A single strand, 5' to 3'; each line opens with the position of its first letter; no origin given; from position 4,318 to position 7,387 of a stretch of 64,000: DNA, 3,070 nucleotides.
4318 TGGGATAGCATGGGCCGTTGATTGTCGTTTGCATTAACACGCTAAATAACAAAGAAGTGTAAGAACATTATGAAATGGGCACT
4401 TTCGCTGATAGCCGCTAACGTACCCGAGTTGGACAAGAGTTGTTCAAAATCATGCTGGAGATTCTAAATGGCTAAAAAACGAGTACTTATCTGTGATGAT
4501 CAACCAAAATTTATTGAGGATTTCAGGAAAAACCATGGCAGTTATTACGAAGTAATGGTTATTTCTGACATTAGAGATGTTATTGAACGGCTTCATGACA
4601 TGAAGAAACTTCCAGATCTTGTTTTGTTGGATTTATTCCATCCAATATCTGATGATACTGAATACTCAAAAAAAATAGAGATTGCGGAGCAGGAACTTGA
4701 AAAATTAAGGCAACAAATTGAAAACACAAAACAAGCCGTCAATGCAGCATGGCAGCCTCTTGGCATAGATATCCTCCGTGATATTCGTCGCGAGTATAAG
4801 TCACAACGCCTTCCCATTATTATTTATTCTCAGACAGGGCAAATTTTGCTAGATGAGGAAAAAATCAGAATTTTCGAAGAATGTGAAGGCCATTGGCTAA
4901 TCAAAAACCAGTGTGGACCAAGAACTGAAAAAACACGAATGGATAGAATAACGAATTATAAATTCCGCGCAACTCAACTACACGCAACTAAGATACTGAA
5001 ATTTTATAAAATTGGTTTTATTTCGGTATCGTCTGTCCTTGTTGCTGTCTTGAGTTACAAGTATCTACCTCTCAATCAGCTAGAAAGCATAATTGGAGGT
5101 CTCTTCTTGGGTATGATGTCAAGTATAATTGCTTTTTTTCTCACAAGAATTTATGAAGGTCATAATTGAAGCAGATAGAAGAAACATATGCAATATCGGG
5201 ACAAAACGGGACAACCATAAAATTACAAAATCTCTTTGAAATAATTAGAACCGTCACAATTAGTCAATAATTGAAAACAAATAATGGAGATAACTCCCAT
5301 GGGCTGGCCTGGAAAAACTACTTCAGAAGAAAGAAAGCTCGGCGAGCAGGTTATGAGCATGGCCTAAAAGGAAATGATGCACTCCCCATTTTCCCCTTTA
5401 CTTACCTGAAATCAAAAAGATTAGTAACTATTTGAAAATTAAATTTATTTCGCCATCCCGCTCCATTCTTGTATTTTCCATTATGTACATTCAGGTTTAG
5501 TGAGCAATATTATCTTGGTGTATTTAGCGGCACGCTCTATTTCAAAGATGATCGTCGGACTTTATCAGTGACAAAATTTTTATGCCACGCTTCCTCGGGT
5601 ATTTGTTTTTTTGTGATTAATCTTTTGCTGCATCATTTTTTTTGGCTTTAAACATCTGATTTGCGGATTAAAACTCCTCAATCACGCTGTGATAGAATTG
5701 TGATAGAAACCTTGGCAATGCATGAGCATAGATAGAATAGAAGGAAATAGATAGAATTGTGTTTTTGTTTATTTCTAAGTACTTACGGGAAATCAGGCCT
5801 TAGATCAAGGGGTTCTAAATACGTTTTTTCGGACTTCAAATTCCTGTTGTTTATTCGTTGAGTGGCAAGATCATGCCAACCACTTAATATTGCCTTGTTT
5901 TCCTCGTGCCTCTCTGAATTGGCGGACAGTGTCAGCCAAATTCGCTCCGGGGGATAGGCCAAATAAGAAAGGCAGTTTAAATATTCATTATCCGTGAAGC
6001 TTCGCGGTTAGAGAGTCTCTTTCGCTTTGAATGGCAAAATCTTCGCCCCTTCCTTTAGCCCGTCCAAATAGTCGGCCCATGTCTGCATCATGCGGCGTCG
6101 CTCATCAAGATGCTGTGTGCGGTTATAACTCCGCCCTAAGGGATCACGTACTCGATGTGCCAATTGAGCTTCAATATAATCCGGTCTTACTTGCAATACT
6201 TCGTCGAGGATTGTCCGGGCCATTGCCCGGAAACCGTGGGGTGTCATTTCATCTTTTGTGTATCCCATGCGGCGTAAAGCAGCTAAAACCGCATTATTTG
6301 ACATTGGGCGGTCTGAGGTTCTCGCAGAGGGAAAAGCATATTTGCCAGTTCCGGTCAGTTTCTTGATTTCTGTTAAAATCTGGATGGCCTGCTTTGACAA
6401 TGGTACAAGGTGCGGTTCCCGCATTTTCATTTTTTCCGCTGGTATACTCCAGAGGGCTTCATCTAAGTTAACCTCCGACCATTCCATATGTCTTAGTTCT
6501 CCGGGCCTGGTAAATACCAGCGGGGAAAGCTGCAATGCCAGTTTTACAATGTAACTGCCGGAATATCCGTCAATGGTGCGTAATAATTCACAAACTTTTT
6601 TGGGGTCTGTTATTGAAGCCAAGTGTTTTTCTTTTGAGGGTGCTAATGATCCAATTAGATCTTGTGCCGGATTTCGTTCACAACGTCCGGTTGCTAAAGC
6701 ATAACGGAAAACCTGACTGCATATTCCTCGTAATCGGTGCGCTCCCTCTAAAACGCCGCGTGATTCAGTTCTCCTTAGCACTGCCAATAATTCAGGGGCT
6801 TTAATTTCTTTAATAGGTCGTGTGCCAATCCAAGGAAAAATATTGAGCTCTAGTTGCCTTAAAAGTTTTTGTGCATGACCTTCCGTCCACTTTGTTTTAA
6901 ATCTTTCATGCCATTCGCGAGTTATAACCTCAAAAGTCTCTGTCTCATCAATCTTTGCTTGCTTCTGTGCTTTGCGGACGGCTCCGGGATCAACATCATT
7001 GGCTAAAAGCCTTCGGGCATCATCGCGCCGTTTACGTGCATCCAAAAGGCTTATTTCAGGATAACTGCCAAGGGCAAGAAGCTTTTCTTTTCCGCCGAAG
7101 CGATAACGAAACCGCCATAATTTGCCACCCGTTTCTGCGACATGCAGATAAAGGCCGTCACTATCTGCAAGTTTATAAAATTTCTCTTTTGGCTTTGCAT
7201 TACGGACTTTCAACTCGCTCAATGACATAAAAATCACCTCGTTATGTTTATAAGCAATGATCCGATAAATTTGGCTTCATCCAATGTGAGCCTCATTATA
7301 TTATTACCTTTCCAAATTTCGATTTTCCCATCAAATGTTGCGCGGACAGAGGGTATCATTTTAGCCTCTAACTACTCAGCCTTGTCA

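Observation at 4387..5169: Orphan receiver-domain protein with a coiled-coil insert and 2-TM tail, preceded by an abutting 26-codon uORF, in the defence island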

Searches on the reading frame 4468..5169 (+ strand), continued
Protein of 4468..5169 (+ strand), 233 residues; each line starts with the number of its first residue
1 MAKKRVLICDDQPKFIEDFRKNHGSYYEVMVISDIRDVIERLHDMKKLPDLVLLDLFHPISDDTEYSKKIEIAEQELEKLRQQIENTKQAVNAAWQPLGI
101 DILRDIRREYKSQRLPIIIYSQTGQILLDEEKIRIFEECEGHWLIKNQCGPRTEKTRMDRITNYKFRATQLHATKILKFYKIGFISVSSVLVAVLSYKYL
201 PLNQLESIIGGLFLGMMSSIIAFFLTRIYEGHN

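Call 96: search_dna_similar(query=P0001, collection=phages, mode=protein, max_evalue=0.001)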
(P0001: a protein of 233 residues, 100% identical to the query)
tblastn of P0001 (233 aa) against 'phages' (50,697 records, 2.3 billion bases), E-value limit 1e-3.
No match.

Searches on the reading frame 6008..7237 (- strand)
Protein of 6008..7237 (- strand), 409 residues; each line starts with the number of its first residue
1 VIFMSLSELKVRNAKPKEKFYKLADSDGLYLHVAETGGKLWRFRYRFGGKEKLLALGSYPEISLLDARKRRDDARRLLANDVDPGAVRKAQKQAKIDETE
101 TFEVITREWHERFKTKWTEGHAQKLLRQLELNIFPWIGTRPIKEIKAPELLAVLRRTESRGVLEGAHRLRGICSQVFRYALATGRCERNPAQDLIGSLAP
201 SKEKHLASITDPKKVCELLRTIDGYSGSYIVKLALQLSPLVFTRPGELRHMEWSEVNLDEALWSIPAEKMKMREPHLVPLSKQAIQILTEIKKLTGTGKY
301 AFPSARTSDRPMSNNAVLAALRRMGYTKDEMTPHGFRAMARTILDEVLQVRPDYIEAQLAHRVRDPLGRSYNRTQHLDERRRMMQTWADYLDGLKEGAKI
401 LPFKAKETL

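Call 3: search_protein_families(library=pfam, proteins=[window:6008-7237:-], max_evalue=0.1)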
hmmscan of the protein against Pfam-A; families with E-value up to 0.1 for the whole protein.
window:6008-7237:- (409 aa): 4 families
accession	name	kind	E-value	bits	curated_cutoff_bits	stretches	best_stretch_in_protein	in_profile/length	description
PF22022.2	Phage_int_M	-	4.1e-37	126.7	27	1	102-196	1-95/96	Phage integrase central domain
PF13356.12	Arm-DNA-bind_3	-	1.2e-26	93.1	27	1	6-91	1-83/83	Arm DNA-binding domain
PF00589.27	Phage_integrase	-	1.2e-14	55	27.1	1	211-363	4-158/172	Phage integrase family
PF14659.12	Phage_int_SAM_3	-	0.06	14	22.6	0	101-148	1-48/58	Phage integrase, N-terminal SAM-like domain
